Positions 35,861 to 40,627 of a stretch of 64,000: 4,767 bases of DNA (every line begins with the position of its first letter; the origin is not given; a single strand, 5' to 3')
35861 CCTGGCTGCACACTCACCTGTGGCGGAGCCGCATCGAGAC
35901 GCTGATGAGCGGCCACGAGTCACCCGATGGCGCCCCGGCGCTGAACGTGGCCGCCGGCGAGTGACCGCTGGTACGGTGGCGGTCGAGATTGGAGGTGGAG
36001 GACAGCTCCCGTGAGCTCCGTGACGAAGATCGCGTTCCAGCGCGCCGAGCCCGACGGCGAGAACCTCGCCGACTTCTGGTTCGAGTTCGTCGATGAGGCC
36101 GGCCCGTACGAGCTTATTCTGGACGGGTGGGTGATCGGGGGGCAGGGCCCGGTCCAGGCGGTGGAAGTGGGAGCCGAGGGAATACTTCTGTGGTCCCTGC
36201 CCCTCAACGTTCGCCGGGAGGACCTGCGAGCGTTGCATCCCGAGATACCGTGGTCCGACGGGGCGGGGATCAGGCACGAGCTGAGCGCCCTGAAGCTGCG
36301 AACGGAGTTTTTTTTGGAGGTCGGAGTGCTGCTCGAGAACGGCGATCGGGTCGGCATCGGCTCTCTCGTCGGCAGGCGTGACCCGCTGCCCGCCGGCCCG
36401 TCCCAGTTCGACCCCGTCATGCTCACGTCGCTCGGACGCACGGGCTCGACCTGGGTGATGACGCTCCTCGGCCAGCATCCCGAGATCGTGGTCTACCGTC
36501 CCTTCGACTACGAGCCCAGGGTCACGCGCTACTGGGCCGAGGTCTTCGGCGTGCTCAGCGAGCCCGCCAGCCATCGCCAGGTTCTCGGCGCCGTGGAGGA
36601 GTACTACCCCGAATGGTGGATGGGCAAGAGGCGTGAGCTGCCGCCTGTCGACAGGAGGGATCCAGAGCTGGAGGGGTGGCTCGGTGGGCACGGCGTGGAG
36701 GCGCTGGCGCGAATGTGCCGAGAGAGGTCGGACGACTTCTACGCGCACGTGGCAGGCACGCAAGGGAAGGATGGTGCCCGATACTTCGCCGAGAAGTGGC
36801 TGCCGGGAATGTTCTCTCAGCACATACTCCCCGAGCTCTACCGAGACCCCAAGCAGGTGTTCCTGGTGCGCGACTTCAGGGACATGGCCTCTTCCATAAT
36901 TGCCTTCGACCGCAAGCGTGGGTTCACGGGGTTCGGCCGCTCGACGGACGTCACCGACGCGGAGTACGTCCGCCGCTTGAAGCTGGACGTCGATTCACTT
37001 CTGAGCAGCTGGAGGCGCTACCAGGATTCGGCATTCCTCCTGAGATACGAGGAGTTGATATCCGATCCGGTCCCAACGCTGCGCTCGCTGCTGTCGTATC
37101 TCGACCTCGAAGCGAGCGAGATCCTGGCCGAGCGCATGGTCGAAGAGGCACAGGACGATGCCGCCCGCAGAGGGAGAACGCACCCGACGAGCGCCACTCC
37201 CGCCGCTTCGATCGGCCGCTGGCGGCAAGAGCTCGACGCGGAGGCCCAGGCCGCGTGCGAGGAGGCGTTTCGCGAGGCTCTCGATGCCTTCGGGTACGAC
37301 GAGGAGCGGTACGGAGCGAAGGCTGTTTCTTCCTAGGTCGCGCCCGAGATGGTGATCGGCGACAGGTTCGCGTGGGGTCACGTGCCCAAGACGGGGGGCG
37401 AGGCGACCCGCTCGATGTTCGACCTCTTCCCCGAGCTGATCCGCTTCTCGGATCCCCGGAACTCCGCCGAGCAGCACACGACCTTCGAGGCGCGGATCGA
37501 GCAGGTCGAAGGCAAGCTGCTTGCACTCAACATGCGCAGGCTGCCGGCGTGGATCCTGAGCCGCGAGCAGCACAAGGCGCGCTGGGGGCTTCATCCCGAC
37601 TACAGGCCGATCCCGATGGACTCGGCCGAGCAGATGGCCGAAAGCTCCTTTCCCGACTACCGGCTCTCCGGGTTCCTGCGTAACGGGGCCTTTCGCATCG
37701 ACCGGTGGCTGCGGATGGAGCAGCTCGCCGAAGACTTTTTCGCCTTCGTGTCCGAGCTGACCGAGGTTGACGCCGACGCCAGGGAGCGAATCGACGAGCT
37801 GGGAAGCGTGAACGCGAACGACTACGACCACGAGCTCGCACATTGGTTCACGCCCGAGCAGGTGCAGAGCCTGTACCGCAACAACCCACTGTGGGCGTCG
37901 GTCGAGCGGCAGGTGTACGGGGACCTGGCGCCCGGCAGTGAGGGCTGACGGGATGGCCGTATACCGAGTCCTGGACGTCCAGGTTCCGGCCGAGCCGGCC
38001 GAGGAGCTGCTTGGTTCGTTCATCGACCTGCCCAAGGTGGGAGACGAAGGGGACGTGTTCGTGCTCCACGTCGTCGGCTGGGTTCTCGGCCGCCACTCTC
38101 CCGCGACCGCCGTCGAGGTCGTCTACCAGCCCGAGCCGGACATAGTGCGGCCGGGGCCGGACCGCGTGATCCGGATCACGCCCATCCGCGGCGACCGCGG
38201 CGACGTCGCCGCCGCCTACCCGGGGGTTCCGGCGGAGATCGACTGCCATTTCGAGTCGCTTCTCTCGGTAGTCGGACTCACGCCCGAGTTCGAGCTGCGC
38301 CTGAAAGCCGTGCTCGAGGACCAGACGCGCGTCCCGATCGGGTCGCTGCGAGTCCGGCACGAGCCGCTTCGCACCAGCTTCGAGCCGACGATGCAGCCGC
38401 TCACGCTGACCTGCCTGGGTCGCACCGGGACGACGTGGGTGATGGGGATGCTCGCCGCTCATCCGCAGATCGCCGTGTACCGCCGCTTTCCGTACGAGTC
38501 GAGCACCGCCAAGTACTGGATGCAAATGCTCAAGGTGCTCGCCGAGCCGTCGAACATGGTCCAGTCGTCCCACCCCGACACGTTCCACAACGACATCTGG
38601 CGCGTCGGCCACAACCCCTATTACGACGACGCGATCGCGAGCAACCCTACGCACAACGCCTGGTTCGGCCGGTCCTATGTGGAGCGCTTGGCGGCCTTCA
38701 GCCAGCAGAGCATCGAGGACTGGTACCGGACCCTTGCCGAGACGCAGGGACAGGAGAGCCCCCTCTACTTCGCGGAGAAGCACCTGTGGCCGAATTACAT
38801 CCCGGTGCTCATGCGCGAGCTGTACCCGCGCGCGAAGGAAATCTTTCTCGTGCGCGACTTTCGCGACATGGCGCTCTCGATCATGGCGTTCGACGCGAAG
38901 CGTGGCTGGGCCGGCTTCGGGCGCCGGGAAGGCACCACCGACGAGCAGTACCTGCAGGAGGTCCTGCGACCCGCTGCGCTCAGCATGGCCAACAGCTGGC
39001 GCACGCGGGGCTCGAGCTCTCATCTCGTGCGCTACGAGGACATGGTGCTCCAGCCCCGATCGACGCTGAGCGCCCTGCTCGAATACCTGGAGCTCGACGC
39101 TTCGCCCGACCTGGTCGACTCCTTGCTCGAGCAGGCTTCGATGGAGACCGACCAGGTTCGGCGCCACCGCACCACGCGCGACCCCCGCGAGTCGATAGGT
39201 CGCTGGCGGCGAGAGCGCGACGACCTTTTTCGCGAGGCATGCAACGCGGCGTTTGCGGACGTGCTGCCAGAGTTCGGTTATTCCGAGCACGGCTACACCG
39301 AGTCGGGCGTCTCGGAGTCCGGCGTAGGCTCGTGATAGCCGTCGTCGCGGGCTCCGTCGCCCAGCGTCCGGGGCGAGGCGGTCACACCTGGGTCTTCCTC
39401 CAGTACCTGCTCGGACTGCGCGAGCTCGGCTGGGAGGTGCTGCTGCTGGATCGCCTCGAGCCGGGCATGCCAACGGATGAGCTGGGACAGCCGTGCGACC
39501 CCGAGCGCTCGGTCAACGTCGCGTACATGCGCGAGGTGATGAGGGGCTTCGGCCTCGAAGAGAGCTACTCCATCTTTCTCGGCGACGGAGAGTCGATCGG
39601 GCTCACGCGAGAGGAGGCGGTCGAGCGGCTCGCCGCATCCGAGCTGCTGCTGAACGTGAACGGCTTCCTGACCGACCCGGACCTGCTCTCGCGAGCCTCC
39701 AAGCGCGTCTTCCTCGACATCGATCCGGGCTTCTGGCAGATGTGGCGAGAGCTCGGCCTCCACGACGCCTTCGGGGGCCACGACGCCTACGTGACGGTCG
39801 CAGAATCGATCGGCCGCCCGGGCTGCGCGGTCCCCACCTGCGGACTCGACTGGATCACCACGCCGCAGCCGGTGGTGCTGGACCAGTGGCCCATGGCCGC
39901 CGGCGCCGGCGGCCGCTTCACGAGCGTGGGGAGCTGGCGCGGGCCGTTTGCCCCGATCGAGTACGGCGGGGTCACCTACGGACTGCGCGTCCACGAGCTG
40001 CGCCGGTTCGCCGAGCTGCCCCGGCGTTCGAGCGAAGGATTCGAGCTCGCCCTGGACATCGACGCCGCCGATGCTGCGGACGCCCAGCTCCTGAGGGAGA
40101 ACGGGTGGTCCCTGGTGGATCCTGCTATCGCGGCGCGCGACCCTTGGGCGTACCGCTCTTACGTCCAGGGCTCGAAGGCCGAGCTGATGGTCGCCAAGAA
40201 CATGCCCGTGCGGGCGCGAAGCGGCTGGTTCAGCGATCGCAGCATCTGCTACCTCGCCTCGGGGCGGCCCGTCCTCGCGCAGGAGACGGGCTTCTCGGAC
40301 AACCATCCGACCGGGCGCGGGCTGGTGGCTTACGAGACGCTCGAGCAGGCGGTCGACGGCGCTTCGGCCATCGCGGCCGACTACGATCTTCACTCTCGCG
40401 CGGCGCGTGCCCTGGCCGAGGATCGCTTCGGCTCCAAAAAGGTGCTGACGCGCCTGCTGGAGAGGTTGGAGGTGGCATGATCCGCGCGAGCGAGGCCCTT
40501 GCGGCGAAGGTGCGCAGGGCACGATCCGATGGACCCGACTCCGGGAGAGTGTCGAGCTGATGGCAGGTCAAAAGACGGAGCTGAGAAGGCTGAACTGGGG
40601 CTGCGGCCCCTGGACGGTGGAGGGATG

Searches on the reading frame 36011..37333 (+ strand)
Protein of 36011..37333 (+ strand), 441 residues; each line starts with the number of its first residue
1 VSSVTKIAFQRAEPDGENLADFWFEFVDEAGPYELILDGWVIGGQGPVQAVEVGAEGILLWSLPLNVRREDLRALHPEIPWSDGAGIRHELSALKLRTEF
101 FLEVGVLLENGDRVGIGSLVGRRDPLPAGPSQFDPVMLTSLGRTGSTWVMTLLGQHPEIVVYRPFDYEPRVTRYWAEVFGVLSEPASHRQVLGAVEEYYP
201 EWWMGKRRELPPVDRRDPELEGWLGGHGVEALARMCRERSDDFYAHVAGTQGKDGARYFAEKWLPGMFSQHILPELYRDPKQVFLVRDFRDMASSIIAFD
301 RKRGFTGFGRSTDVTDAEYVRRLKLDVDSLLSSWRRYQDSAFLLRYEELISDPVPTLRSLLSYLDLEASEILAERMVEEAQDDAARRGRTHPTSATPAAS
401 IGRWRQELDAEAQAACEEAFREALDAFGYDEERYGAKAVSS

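Call 9: search_protein_families(library=pfam, proteins=[window:36011-37333:+], max_evalue=0.001)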
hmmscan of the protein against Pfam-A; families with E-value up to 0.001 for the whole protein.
window:36011-37333:+ (441 aa): 2 families
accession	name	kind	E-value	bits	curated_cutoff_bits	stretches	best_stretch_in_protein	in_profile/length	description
PF13469.12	Sulfotransfer_3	-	1.3e-18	68.5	27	1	135-369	1-215/216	Sulfotransferase family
PF00685.33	Sulfotransfer_1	-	2.8e-11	43.8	22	1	134-427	2-254/255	Sulfotransferase domain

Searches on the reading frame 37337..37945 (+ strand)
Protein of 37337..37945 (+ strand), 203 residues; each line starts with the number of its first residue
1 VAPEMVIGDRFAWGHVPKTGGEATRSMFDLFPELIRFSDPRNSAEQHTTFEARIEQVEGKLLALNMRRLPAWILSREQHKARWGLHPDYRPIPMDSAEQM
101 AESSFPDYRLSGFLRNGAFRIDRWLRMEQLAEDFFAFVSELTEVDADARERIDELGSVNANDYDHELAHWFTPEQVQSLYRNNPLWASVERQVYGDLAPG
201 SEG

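Call 9: search_protein_families(library=pfam, proteins=[window:37337-37945:+], max_evalue=0.001)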
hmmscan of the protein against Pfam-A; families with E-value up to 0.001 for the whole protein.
window:37337-37945:+ (203 aa): 0 families

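Call 12: search_protein_families(library=ncbifam, proteins=[window:37337-37945:+], max_evalue=0.01)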
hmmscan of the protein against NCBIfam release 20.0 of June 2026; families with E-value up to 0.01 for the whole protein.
window:37337-37945:+ (203 aa): 1 family
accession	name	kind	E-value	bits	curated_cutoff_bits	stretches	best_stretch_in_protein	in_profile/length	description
NF008733.0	PRK11756.1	equivalog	0.0071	15.6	280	1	81-134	192-242/269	exodeoxyribonuclease III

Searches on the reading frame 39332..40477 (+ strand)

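Call 10: search_protein_families(library=pfam, proteins=[window:39332-40477:+], max_evalue=0.001)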
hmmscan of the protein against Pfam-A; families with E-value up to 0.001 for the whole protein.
window:39332-40477:+ (382 aa): 0 families

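Call 12: search_protein_families(library=ncbifam, proteins=[window:39332-40477:+], max_evalue=0.01)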
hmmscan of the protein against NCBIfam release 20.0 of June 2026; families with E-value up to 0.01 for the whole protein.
window:39332-40477:+ (382 aa): 0 families

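Call 34: search_protein_families(library=pfam, proteins=[window:39332-40477:+], max_evalue=10)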
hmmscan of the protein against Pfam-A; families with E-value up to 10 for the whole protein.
window:39332-40477:+ (382 aa): 1 family
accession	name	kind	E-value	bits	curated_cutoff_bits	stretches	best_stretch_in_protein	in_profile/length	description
PF24260.1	DUF7461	-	0.19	11.7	27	0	57-71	24-38/50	Family of unknown function (DUF7461)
